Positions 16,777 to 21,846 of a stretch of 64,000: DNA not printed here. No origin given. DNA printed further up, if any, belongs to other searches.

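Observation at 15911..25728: Four-gene coupled operon: caspase-like protease, membrane coiled-coil giant, TIR-TM protein and DUF4062-NACHT-TPR NTPase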

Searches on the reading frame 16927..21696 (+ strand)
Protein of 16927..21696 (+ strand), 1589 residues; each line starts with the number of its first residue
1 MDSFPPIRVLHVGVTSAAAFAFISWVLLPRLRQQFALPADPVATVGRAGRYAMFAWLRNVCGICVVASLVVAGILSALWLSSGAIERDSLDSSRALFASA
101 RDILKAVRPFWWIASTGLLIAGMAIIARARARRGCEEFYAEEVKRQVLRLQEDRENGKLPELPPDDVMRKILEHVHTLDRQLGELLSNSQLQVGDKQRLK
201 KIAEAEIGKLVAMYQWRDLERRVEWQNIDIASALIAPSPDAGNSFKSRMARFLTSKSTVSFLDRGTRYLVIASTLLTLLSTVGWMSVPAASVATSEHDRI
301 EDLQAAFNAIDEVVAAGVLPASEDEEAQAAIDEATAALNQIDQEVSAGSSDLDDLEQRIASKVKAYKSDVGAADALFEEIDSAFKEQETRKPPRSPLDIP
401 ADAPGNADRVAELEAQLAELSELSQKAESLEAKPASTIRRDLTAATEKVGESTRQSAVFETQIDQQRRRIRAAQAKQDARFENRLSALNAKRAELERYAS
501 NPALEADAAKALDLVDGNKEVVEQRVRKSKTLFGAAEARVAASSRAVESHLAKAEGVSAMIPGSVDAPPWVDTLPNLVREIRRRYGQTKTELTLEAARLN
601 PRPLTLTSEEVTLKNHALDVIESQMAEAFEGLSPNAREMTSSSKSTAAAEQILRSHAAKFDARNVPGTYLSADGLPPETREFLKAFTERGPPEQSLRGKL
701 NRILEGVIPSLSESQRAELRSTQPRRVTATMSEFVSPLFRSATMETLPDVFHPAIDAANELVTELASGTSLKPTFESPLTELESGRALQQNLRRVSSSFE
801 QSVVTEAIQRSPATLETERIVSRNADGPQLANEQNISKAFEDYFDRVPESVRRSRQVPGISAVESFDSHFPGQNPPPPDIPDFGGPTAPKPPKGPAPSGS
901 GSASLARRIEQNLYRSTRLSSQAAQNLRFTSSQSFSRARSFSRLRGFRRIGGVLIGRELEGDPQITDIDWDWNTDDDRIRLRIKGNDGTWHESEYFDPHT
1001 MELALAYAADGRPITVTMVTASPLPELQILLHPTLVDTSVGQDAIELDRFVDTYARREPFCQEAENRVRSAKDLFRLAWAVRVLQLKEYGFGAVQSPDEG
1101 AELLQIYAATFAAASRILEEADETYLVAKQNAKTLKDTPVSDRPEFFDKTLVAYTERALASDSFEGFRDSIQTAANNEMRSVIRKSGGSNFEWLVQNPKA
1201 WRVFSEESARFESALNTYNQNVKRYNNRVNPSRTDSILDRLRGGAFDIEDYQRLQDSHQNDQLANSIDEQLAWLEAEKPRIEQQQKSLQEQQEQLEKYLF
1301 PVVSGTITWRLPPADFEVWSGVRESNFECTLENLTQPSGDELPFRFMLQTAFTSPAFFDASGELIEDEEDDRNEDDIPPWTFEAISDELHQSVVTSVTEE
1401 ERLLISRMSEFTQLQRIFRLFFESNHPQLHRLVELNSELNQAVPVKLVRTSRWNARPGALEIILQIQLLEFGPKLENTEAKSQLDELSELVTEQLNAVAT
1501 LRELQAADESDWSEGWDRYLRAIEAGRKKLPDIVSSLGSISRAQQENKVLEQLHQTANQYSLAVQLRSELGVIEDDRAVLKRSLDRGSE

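Call 3: search_protein_families(library=pfam, proteins=[window:16927-21696:+], max_evalue=0.01)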
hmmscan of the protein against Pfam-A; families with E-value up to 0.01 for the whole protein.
window:16927-21696:+ (1589 aa): 0 families

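Call 4: search_protein_families(library=padloc, proteins=[window:16927-21696:+], max_evalue=0.01)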
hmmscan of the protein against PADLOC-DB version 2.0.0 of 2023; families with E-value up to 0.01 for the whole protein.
window:16927-21696:+ (1589 aa): 0 families

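Call 10: find_homologous_proteins(query=window:16927-21696:+)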
Query window:16927-21696:+ (1589 aa): 1 proteins with E <= 0.001 among 8000 candidates.
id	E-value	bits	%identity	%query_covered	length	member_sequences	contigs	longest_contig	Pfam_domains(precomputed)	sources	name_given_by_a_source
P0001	0.0e+0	1667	52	93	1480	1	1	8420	-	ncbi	-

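Call 11: find_encoding_contigs(protein=P0001, flank=10000)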
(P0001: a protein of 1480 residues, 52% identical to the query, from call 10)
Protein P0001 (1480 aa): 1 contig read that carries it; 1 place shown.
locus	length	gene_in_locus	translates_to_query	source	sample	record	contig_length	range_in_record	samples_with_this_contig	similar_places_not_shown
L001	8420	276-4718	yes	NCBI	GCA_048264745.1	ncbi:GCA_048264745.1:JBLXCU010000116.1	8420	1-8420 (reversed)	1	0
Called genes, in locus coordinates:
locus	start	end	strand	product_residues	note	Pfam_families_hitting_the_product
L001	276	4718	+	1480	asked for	-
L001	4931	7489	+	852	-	PF13401:AAA_22 (weak)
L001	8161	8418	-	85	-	?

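Call 12: find_encoding_contigs(protein=window:16927-21696:+, flank=10000)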
Protein window:16927-21696:+ (1589 aa): no gene with exactly this product is on record in the collection.

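Call 22: search_protein_families(library=ncbifam, proteins=[window:16927-21696:+], max_evalue=0.01)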
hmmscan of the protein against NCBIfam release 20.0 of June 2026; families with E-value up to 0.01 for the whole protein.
window:16927-21696:+ (1589 aa): 0 families

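Call 33: search_solved_structures(query=window:16927-21693:+, max_evalue=1)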
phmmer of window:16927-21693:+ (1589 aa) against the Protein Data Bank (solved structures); distinct sequences matched with E-value up to 1: 0.

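Call 47: find_related_loci(query=A1, collection=genome_contigs, flank=10000)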
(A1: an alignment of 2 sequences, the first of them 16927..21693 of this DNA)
Query A1 (1589 aa) in genome_contigs; peptide patterns used: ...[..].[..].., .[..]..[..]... (x = any residue, [..] = any of these).
249 stretches matched a pattern, but none encodes a relative of the query by tblastn (E <= 1e-3).

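Call 56: find_related_loci(query=A2, collection=genome_contigs, flank=10000)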
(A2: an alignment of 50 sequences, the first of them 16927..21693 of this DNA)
Query A2 (1589 aa) in genome_contigs; peptide patterns used: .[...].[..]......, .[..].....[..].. (x = any residue, [..] = any of these).
88 stretches matched a pattern; 50 encode a relative of the query (tblastn E <= 1e-3); 50 distinct loci.
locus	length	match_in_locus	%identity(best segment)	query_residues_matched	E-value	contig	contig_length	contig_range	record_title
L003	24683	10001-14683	29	1-1582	1e-106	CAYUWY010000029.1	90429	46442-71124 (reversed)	MAG TPA_asm: uncultured Pirellulaceae bacterium isolate binchicken_co366_88 genome assembly, contig: NODE_86_length_9042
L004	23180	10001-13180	38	20-1462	7e-41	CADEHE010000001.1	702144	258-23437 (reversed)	MAG: uncultured proteobacterium isolate Proteobacteria sp. RBC049 genome assembly, contig: MAG049_1, whole genome shotgu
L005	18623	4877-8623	40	14-1576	2e-40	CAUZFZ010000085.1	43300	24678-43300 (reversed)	MAG: Planctomycetota bacterium isolate CB21_323.46 genome assembly, contig: Ga0302123_10000260, whole genome shotgun seq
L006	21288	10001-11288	39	931-1479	3e-40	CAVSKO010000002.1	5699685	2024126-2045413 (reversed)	MAG: Blastocatellia bacterium isolate MFD09212.bin.1.217 genome assembly, contig: contig_268, whole genome shotgun seque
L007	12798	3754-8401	39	931-1463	2e-37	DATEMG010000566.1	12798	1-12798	MAG TPA_asm: Blastocatellia bacterium isolate SMAG_U8936 k141_1350786, whole genome shotgun sequence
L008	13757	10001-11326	37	920-1482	7e-37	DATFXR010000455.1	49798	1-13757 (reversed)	MAG TPA_asm: Vicinamibacterales bacterium isolate SMAG_U9522 k141_6628862, whole genome shotgun sequence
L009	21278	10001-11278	40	934-1461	2e-36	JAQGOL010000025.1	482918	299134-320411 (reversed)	MAG: Chthoniobacteraceae bacterium isolate RYN_612 scaffold_3837619, whole genome shotgun sequence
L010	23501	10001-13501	33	16-1588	2e-36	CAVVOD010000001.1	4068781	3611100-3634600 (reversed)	MAG: uncultured Acidobacteriota bacterium isolate MFD04212.bin.1.190 genome assembly, contig: contig_44, whole genome sh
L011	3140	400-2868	49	14-1083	3e-35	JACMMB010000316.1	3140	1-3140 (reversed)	MAG: Akkermansiaceae bacterium isolate ES-bin-6 ES-bin-6-contig-k141_12595160, whole genome shotgun sequence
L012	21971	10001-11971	31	694-1460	1e-34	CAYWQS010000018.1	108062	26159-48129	MAG TPA_asm: uncultured Solibacteraceae bacterium isolate SRP290908_co1_146 genome assembly, contig: NODE_160_length_108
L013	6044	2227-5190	32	11-1419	9e-35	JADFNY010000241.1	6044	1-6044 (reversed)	MAG: Acidobacteria bacterium isolate B66T1B5 B66T1B5_NODE21433, whole genome shotgun sequence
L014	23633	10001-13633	38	15-1582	4e-34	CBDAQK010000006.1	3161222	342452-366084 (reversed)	MAG: Acetobacteraceae bacterium isolate 6be019d5-00d0-4b75-9fb2-9a05a960ee6d genome assembly, contig: contig_6, whole ge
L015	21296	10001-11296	34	920-1464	2e-33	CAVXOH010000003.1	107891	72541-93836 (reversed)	MAG: uncultured Alphaproteobacteria bacterium isolate MFD02840.bin.2.129 genome assembly, contig: contig_151205, whole g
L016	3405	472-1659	47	915-1455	9e-33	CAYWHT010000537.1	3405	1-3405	MAG TPA_asm: uncultured Saprospiraceae bacterium isolate binchicken_co15_111 genome assembly, contig: NODE_31564_length_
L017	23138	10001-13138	31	9-1470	6e-32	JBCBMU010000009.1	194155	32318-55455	MAG: Pseudomonadota bacterium isolate J06630_2 NODE_9_length_194155_cov_13.816038, whole genome shotgun sequence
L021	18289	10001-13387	37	14-1578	3e-31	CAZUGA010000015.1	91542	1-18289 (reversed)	MAG TPA_asm: uncultured Methylococcaceae bacterium isolate binchicken_co46_509 genome assembly, contig: NODE_344_length_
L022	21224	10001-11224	42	891-1445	5e-31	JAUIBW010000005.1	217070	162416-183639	MAG: Bacteroidia bacterium isolate 6_bin.65 NODE_111_length_217070_cov_1.594820, whole genome shotgun sequence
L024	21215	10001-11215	43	899-1450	8e-31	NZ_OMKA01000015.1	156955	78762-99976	Aquimarina sp. Aq78 isolate Aquimarina sp. strain Aq78 assembly02, whole genome shotgun sequence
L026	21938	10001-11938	30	685-1466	4e-29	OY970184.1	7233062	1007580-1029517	MAG: uncultured Alphaproteobacteria bacterium isolate MFD09603.bin.c.1 genome assembly, chromosome: 1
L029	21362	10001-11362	46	891-1466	1e-28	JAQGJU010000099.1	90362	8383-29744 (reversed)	MAG: Xanthobacteraceae bacterium isolate RYN_493 scaffold_2235643, whole genome shotgun sequence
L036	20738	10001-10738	38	926-1172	2e-27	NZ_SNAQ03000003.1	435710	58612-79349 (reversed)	Lewinella sp. W8 NODE_3_length_435710_cov_28.512382, whole genome shotgun sequence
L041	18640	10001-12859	39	97-1461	7e-25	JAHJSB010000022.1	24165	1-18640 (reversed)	MAG: Alphaproteobacteria bacterium isolate OS_PC_MetaG.mb.179 OS_PC_MetaG.mb.179_k141_319572, whole genome shotgun seque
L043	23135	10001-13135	31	63-1469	4e-23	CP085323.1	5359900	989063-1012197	Acidobacteriaceae bacterium ZG23-2 chromosome, complete genome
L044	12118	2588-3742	44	936-1446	4e-23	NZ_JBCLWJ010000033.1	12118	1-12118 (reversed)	Algoriphagus sp. SE2 33, whole genome shotgun sequence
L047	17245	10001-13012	43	9-1419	1e-20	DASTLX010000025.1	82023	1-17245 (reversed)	MAG TPA_asm: Allosphingosinicella sp. isolate SMAG_U3225 k141_601565, whole genome shotgun sequence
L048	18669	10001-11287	34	931-1473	5e-31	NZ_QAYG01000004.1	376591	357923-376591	Breoghania corrubedonensis strain DSM 23382 Ga0183466_104, whole genome shotgun sequence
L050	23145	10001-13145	42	9-1476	1e-24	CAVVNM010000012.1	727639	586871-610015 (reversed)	MAG: uncultured Alphaproteobacteria bacterium isolate MFD05521.bin.1.193 genome assembly, contig: contig_31965, whole ge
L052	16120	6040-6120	74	931-957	3e-5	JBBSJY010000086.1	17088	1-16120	MAG: Verrucomicrobiales bacterium isolate LS4_metabat2.159 LS4_metabat2.159_K_1490987_L_17088_cov_16.8754, whole genome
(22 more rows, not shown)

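Call 60: search_protein_families(library=pfam, proteins=[L024:11468-12235:+, L036:11275-12120:+, L044:4871-5590:+, L029:2789-3835:+, L004:16546-17796:-, L026:6641-7996:-, L029:12815-15973:-, L026:4187-6322:+, L004:13557-16592:-, L029:4897-7794:+], max_evalue=0.01)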
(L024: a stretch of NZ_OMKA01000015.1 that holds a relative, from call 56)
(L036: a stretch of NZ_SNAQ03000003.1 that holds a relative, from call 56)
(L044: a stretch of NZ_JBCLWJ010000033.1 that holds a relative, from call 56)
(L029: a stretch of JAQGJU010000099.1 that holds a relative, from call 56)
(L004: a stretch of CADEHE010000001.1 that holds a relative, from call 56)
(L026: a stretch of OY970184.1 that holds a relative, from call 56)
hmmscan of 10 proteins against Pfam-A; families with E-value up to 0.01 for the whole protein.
L024:11468-12235:+ (255 aa): 1 family
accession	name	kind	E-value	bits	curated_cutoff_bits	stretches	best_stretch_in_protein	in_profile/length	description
PF19964.5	EAD11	-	2.3e-08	34.3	26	1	4-73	4-79/80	Effector-associated domain 11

L036:11275-12120:+ (281 aa): 2 families
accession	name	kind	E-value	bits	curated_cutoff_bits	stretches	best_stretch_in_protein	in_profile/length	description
PF19964.5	EAD11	-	1e-09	38.6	26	1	14-88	2-80/80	Effector-associated domain 11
PF08928.15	PoNi_N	-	0.00064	20.3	22.4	0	209-270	18-73/117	PoNe immunity protein (PoNi), N-terminal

L044:4871-5590:+ (239 aa): 5 families
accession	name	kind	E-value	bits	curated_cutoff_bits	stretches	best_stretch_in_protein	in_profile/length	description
PF13676.11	TIR_2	-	2.7e-24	86.4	28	1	7-122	1-111/122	TIR domain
PF19964.5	EAD11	-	6.2e-16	58.6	26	1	155-232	3-80/80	Effector-associated domain 11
PF01582.25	TIR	-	3.7e-07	30.5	21.3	1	19-85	18-83/179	TIR domain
PF24408.1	wHTH-Calcineurin_assc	-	0.00016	21.9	27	1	73-105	18-51/56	wHTH-Calcineurin_assc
PF20781.2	TssR_C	-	0.0021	18.7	25.7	1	105-155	75-125/141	TssR C-terminal domain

L029:2789-3835:+ (348 aa): 2 families
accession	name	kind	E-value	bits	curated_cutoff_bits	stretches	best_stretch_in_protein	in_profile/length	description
PF13676.11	TIR_2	-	1.9e-24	86.9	28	1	35-140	1-104/122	TIR domain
PF01582.25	TIR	-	0.00049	20.4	21.3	1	45-126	16-97/179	TIR domain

L004:16546-17796:- (416 aa): 1 family
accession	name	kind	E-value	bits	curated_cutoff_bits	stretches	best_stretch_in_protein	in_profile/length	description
PF01734.28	Patatin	-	8.7e-25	88.5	27.7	1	26-245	1-189/191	Patatin-like phospholipase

L026:6641-7996:- (451 aa): 1 family
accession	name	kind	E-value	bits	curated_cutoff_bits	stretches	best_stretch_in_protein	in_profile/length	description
PF01734.28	Patatin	-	6.6e-26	92.1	27.7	1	86-280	1-188/191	Patatin-like phospholipase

L029:12815-15973:- (1052 aa): 2 families
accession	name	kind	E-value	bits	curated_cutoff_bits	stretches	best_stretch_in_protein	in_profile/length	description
PF20308.4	TPR-S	-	1.5e-18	67.7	27.6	1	243-339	18-101/102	Tetratricopeptide Repeats-Sensor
PF01734.28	Patatin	-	2e-16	61.2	27.7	1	477-752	1-185/191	Patatin-like phospholipase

L026:4187-6322:+ (711 aa): 1 family
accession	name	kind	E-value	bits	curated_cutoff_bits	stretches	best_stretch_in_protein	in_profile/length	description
PF20308.4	TPR-S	-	1.6e-07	32.2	27.6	1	249-368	3-101/102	Tetratricopeptide Repeats-Sensor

L004:13557-16592:- (1011 aa): 13 families
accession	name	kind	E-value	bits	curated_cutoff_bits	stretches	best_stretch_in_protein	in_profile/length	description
PF13271.11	DUF4062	-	6.9e-14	52.3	24.7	1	52-162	1-81/82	Domain of unknown function (DUF4062)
PF13191.12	AAA_16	-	7.8e-13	49.7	32.6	1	269-435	5-165/167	AAA ATPase domain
PF13424.12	TPR_12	-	1.1e-10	42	30.1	2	801-870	4-76/77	Tetratricopeptide repeat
PF13401.12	AAA_22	-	7.7e-09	36.4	27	1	286-427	7-113/130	AAA domain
PF00515.34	TPR_1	-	3.5e-08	33.4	27.8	0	882-904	4-26/34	Tetratricopeptide repeat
PF07719.23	TPR_2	-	1.1e-07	31.9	27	0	882-904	4-26/34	Tetratricopeptide repeat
PF13374.12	TPR_10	-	4.5e-06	26.9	27.5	0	880-902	3-25/42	Tetratricopeptide repeat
PF05729.18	NACHT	-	1.5e-05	25.4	26.7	0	402-450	83-142/167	NACHT domain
PF24885.1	TPR_NPHP3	-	2.3e-05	24.4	100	1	632-698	3-69/239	Nephrocystin-3 TPR domain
PF24883.2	NPHP3_N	-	4.7e-05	24.1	24.8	1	285-429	23-151/164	Nephrocystin 3, N-terminal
PF13176.12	TPR_7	-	0.0012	19.3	27.9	0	881-904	1-24/36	Tetratricopeptide repeat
PF13181.12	TPR_8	-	0.0062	17.1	25.7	0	881-903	3-25/34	Tetratricopeptide repeat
PF25022.1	NPHP3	-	0.0087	16.5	33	0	50-93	5-47/160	Nephrocystin-3 domain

L029:4897-7794:+ (965 aa): 4 families
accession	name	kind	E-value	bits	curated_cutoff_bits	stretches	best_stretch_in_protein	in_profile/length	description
PF13271.11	DUF4062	-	2.1e-12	47.5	24.7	1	69-157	1-74/82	Domain of unknown function (DUF4062)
PF13191.12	AAA_16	-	3.6e-06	28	32.6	1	281-399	14-158/167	AAA ATPase domain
PF17874.7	TPR_MalT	-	3.2e-05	23.8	45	1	679-755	5-81/336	MalT-like TPR region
PF13401.12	AAA_22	-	0.0049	17.6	27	0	291-386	5-96/130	AAA domain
